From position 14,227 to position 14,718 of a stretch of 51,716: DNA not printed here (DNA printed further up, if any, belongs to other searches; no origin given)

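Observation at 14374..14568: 64-aa mini-protein with three HExxH motifs and Asp-rich termini, translationally coupled to the zinc peptidase PepF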

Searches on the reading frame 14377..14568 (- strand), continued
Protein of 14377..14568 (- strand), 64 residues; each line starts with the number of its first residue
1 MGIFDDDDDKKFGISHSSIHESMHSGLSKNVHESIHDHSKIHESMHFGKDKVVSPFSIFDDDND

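Call 52: find_encoding_contigs(protein=P0044, flank=4000, max_places=3)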
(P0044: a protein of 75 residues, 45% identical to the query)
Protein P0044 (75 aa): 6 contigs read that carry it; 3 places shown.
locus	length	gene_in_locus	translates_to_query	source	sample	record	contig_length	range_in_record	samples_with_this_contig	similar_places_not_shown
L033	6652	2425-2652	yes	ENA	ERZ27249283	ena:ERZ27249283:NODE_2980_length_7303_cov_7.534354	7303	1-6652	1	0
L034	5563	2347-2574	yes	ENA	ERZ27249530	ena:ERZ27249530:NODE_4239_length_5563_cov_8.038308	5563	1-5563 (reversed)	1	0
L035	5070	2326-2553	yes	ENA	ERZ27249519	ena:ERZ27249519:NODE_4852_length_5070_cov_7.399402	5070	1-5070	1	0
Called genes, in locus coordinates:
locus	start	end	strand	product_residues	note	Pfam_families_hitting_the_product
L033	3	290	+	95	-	?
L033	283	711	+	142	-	PF07883:Cupin_2 (weak)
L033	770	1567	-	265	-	PF00528:BPD_transp_1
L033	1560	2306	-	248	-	PF00005:ABC_tran, PF02463:SMC_N (faint), PF13304:AAA_21 (faint)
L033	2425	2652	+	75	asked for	-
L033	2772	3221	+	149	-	PF00383:dCMP_cyt_deam_1, PF14437:MafB19-deam, PF14439:Bd3614-deam (faint)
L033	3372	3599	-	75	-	-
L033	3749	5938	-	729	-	-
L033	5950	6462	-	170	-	PF10502:Peptidase_S26 (weak), PF00717:Peptidase_S24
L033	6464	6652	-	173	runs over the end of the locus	-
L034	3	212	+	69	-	?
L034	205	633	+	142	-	PF07883:Cupin_2 (weak)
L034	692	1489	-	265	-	PF00528:BPD_transp_1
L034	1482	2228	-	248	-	PF00005:ABC_tran, PF02463:SMC_N (faint), PF13304:AAA_21 (faint)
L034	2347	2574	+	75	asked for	-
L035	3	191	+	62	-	?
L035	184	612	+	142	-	PF07883:Cupin_2 (weak)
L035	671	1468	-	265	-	PF00528:BPD_transp_1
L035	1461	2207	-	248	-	PF00005:ABC_tran, PF02463:SMC_N (faint), PF13304:AAA_21 (faint)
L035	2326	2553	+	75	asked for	-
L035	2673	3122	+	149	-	PF00383:dCMP_cyt_deam_1, PF14437:MafB19-deam, PF14439:Bd3614-deam (faint)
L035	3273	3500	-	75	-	-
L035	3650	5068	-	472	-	?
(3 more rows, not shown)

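Call 57: predict_structure(alignment_id=A4)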
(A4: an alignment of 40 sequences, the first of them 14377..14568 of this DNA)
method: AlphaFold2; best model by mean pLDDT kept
length: 64 residues; sequences in the alignment: 40
mean_pLDDT: 61.0   pTM: 0.19
mean pLDDT of the five models: 61.0, 60.1, 56.0, 55.7, 55.7
residues with pLDDT >= 90: 0; 70-90: 0; 50-70: 60; < 50: 4
segments of 3 or more residues with pLDDT < 50: none
pLDDT, mean of each block of 10 residues (from residue 1): 51 63 65 63 63 64 57
secondary structure, 60 per line:
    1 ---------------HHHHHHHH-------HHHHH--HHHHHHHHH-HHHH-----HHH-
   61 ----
elements in order: H16-23 H31-35 H38-46 H48-51

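Call 65: find_homologous_proteins(query=L001:6195-7967:+, max_evalue=1e-60)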
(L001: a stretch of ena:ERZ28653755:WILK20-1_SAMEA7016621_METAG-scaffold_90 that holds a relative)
Query L001:6195-7967:+ (591 aa): 1934 proteins with E <= 1e-60 among 8000 candidates; the best 120 are listed.
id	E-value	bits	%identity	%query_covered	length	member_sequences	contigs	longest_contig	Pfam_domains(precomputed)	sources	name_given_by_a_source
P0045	0.0e+0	1254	95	100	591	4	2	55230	PF08439.16,PF01432.27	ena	-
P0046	8.2e-245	832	62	99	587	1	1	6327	PF08439.16,PF01432.27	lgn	-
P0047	2.2e-237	808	62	98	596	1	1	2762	PF08439.16,PF01432.27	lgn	-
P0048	3.6e-232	791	60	100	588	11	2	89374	PF08439.16,PF01432.27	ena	-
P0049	2.6e-231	788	60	99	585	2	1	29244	PF08439.16,PF01432.27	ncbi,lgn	-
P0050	7.2e-231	786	60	100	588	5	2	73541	PF08439.16,PF01432.27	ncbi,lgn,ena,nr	ncbi:MAG TPA: M3 family oligoendopeptidase [Candidatus Dojkabacteria bacterium]|nr:M3 family oligoen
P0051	5.4e-230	783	61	99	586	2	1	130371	PF08439.16,PF01432.27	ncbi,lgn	-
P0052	8.8e-224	763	58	97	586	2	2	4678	PF08439.16,PF01432.27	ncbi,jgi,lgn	ncbi:MAG: M3 family oligoendopeptidase [Candidatus Dojkabacteria bacterium]|jgi:oligoendopeptidase F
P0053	2.1e-223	762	59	99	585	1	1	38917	PF08439.16,PF01432.27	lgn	-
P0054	8.9e-223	760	59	98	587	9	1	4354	PF08439.16,PF01432.27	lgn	-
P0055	2.5e-222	758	58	97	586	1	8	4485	PF08439.16,PF01432.27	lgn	-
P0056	5.3e-222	757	59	98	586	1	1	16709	PF08439.16,PF01432.27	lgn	-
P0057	1.4e-221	756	58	99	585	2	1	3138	PF08439.16,PF01432.27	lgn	-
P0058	2.0e-220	752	59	99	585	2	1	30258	PF08439.16,PF01432.27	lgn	-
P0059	4.1e-220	751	59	99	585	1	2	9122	PF08439.16,PF01432.27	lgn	-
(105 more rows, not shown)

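Call 66: find_encoding_contigs(protein=P0045, flank=5000, max_places=3)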
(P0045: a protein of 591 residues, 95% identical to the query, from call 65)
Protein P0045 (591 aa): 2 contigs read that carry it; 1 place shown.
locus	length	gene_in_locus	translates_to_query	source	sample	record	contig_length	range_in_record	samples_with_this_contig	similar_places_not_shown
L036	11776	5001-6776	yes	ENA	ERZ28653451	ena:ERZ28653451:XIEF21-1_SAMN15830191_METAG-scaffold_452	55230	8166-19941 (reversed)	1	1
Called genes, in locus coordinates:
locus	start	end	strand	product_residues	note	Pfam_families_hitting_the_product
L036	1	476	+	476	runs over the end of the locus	PF00587:tRNA-synt_2b, PF03129:HGTP_anticodon, PF09180:ProRS-C_1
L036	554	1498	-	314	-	PF13462:Thioredoxin_4, PF13098:Thioredoxin_2, PF01323:DSBA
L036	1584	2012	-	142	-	PF11969:DcpS_C, PF01230:HIT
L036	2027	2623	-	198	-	-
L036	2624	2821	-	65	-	PF13459:Fer4_15, PF13370:Fer4_13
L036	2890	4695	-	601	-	PF00005:ABC_tran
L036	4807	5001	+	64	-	-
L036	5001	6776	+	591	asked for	PF08439:Peptidase_M3_N, PF01432:Peptidase_M3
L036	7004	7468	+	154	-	PF03449:GreA_GreB_N, PF01272:GreA_GreB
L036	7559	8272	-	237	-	PF00696:AA_kinase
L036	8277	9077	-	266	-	-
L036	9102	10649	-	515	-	PF00188:CAP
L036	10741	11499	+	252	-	PF00156:Pribosyltran (weak)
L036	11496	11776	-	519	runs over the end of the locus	PF00009:GTP_EFTU, PF01926:MMR_HSR1, PF02421:FeoB_N (faint), PF22042:EF-G_D2 (faint), PF03144:GTP_EFTU_D2 (faint), PF11987:IF-2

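Call 67: find_encoding_contigs(protein=P0048, flank=5000, max_places=3)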
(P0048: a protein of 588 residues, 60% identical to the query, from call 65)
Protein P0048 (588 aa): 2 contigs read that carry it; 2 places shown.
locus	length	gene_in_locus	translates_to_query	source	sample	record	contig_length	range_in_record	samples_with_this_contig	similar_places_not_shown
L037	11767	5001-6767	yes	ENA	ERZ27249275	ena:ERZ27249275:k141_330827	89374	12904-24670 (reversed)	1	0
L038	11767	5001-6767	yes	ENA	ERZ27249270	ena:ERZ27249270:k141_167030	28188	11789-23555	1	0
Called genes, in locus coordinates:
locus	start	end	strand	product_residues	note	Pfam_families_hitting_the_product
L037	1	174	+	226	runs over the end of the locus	PF05050:Methyltransf_21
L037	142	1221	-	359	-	PF01933:CofD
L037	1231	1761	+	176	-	PF02559:CarD_TRCF_RID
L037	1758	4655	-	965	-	PF00133:tRNA-synt_1, PF09334:tRNA-synt_1g (faint), PF08264:Anticodon_1, PF19302:DUF5915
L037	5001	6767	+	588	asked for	PF08439:Peptidase_M3_N, PF01432:Peptidase_M3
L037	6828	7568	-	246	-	PF19269:Anticodon_2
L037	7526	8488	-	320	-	PF00749:tRNA-synt_1c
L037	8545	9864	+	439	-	-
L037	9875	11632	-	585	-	PF01336:tRNA_anti-codon, PF00152:tRNA-synt_2, PF02938:GAD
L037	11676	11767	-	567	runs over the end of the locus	PF01368:DHH, PF02272:DHHA1, PF17768:RecJ_OB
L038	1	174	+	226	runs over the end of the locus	PF05050:Methyltransf_21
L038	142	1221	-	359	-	PF01933:CofD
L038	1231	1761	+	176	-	PF02559:CarD_TRCF_RID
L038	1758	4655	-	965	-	PF00133:tRNA-synt_1, PF09334:tRNA-synt_1g (faint), PF08264:Anticodon_1, PF19302:DUF5915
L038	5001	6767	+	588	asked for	PF08439:Peptidase_M3_N, PF01432:Peptidase_M3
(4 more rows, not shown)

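Call 74: fold_search(model_id=the predicted structure, library=pdb)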
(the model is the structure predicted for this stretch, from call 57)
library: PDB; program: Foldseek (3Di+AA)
matches with E <= 10: 0; with E <= 0.001: 0
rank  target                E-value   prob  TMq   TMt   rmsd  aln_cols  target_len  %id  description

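Call 79: search_protein_families(library=phrogs, proteins=[window:14377-14568:-, P0036, P0018], max_evalue=1)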
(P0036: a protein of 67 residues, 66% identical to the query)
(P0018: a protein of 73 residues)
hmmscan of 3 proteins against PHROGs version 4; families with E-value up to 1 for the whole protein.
window:14377-14568:- (64 aa): 0 families

P0036 (67 aa): 0 families

P0018 (73 aa): 0 families

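Call 80: search_protein_families(library=padloc, proteins=[window:14377-14568:-, P0036, P0018], max_evalue=1)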
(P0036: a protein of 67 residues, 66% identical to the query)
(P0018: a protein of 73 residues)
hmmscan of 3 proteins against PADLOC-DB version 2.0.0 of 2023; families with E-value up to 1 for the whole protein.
window:14377-14568:- (64 aa): 0 families

P0036 (67 aa): 0 families

P0018 (73 aa): 0 families

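Call 81: search_protein_families(library=pfam, alignment_id=A4, max_evalue=1)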
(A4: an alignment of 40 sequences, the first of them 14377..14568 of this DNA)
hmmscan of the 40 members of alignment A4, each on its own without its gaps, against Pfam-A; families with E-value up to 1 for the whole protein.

A. member 1, window:14377-14568:- (64 aa): 1 family
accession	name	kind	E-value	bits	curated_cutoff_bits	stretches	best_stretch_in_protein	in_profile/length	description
PF17779.7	NOD2_WH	-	0.21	12.2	23.1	1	3-32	20-49/57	NOD2 winged helix domain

B. families by the number of members that match (of 40 scanned): 6 families
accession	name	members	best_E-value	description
PF18690.6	DUF5639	3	0.15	Family of unknown function (DUF5639)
PF09288.16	UBA_3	2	0.02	Fungal ubiquitin-associated domain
PF08671.16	SinI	1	0.07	Anti-repressor SinI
PF17779.7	NOD2_WH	1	0.21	NOD2 winged helix domain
PF17273.7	DUF5338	1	0.27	Family of unknown function (DUF5338)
PF11658.13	CBP_BcsG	1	0.63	Cellulose biosynthesis protein BcsG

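Call 82: search_protein_families(library=ncbifam, proteins=[L004:474-1550:+, L004:1546-2142:+, L004:2129-2644:+, L021:4183-4377:+, L033:2772-3218:+, L026:4244-5173:+, L028:3272-3976:+, L029:4128-5288:+, L009:6202-6534:+], max_evalue=0.00001)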
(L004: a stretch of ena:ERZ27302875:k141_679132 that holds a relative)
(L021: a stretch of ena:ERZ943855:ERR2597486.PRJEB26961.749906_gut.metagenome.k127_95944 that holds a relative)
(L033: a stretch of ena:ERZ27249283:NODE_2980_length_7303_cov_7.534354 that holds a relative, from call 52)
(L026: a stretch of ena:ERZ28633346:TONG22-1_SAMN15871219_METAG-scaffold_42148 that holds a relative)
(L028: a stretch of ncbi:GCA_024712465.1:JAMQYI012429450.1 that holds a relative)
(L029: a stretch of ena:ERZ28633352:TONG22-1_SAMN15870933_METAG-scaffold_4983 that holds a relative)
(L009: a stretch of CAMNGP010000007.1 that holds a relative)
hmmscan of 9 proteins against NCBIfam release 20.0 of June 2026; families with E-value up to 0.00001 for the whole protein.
L004:474-1550:+ (359 aa): 7 families
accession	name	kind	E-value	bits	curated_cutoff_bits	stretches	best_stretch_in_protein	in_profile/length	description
NF007445.0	PRK10001.1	equivalog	8.1e-34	117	765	1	17-244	30-266/400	serine-type D-Ala-D-Ala carboxypeptidase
NF008489.0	PRK11397.1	equivalog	9e-34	116.8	610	1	25-299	36-326/389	serine-type D-Ala-D-Ala carboxypeptidase DacD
NF008059.0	PRK10793.1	equivalog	4e-31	108.1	694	1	25-240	45-269/403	D-alanyl-D-alanine carboxypeptidase DacA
NF008668.0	PRK11669.1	equivalog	2.6e-30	105.6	294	1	25-242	42-263/316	D-alanyl-D-alanine endopeptidase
NF038273.1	strep_PBP3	exception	1.4e-26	93.5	490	1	3-313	3-333/407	D-alanyl-D-alanine carboxypeptidase PBP3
NF000471.1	vanY_of_D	exception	5.2e-19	68.7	625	1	25-242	98-335/354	transpeptidase-like D-Ala-D-Ala carboxypeptidase VanY-D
NF038258.2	PBP4_Staph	exception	9.2e-16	57.6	500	1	31-296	46-337/366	penicillin-binding protein PBP4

L004:1546-2142:+ (199 aa): 0 families

L004:2129-2644:+ (172 aa): 0 families

L021:4183-4377:+ (65 aa): 1 family
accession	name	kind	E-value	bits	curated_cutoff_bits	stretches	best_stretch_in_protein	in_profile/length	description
TIGR03092.1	SASP_sspI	equivalog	3.9e-18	65.4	58.35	1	1-63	2-64/65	small acid-soluble spore protein SspI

L033:2772-3218:+ (149 aa): 3 families
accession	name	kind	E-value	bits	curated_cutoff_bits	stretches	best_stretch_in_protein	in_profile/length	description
NF008113.2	PRK10860.1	equivalog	3.9e-20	72.3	150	1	5-103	12-108/165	tRNA adenosine(34) deaminase TadA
TIGR00326.1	eubact_ribD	equivalog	1.8e-08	34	156.35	1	6-81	3-69/343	bifunctional diaminohydroxyphosphoribosylaminopyrimidine deaminase/5-amino-6-(5-phosphoribosylamino)uracil reductase RibD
NF041025.1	antiphage_deaminase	equivalog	6.2e-08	31.9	400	1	51-98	339-385/437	anti-phage dCTP deaminase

L026:4244-5173:+ (310 aa): 20 families
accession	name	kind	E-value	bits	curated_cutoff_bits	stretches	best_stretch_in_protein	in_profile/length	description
NF005481.0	PRK07084.1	equivalog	5.2e-127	423.5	511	1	2-310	11-324/324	class II fructose-bisphosphate aldolase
TIGR01859.1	fruc_bis_ald_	equivalog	5.8e-113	377.3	343.05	1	3-310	1-282/282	class II fructose-1,6-bisphosphate aldolase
NF009497.0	PRK12857.1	equivalog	6.9e-109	363.4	423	2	1-218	1-214/284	class II fructose-1,6-bisphosphate aldolase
NF004493.0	PRK05835.1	equivalog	5e-105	351.1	558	1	3-310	2-307/307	class II fructose-bisphosphate aldolase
NF009374.0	PRK12737.1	subfamily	1.2e-101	339.5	383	2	1-229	1-225/284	tagatose-bisphosphate aldolase subunit GatY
TIGR00167.1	cbbA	subfamily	1.4e-98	329.9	215.6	1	1-309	1-289/290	ketose-bisphosphate aldolase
NF006626.0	PRK09195.1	subfamily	6.6e-98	327.3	384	2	1-228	1-224/284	tagatose-bisphosphate aldolase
TIGR01858.1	tag_bisphos_ald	equivalog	8.8e-95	317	443.55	2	3-229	1-223/282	tagatose bisphosphate family class II aldolase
TIGR01521.1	FruBisAldo_II_B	equivalog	4.3e-89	299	496.35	1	4-300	2-318/347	class II fructose-bisphosphate aldolase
NF006376.0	PRK08610.1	equivalog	3.7e-83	279.6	527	2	1-224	1-221/286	class II fructose-bisphosphate aldolase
NF006042.0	PRK08185.1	subfamily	1.8e-79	267.1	405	1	3-309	2-283/287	hypothetical protein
NF005823.0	PRK07709.1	equivalog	4.4e-78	262.9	545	2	1-218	1-215/285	class II fructose-bisphosphate aldolase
NF009375.0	PRK12738.1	equivalog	2.4e-75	253.4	542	2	1-227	1-223/286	tagatose-bisphosphate aldolase subunit KbaY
NF005943.0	PRK07998.1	equivalog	1.7e-74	250.9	364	2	1-228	1-221/283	class II aldolase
NF005288.0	PRK06806.1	equivalog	8.5e-65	218.8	396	1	1-229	1-223/281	class II fructose-bisphosphate aldolase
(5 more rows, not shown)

L028:3272-3976:+ (235 aa): 0 families

L029:4128-5288:+ (387 aa): 1 family
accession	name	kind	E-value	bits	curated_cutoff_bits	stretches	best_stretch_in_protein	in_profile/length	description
NF006989.0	PRK09454.1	equivalog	8.6e-06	25.3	264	0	219-374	93-246/251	glycerophosphodiester phosphodiesterase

L009:6202-6534:+ (111 aa): 2 families
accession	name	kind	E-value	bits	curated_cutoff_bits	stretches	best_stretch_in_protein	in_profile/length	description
NF002317.0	PRK01250.1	equivalog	6.4e-11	42.4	200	1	27-104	49-131/176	inorganic diphosphatase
NF002578.0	PRK02230.1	equivalog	1.1e-10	41.3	246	1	26-108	37-122/185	inorganic pyrophosphatase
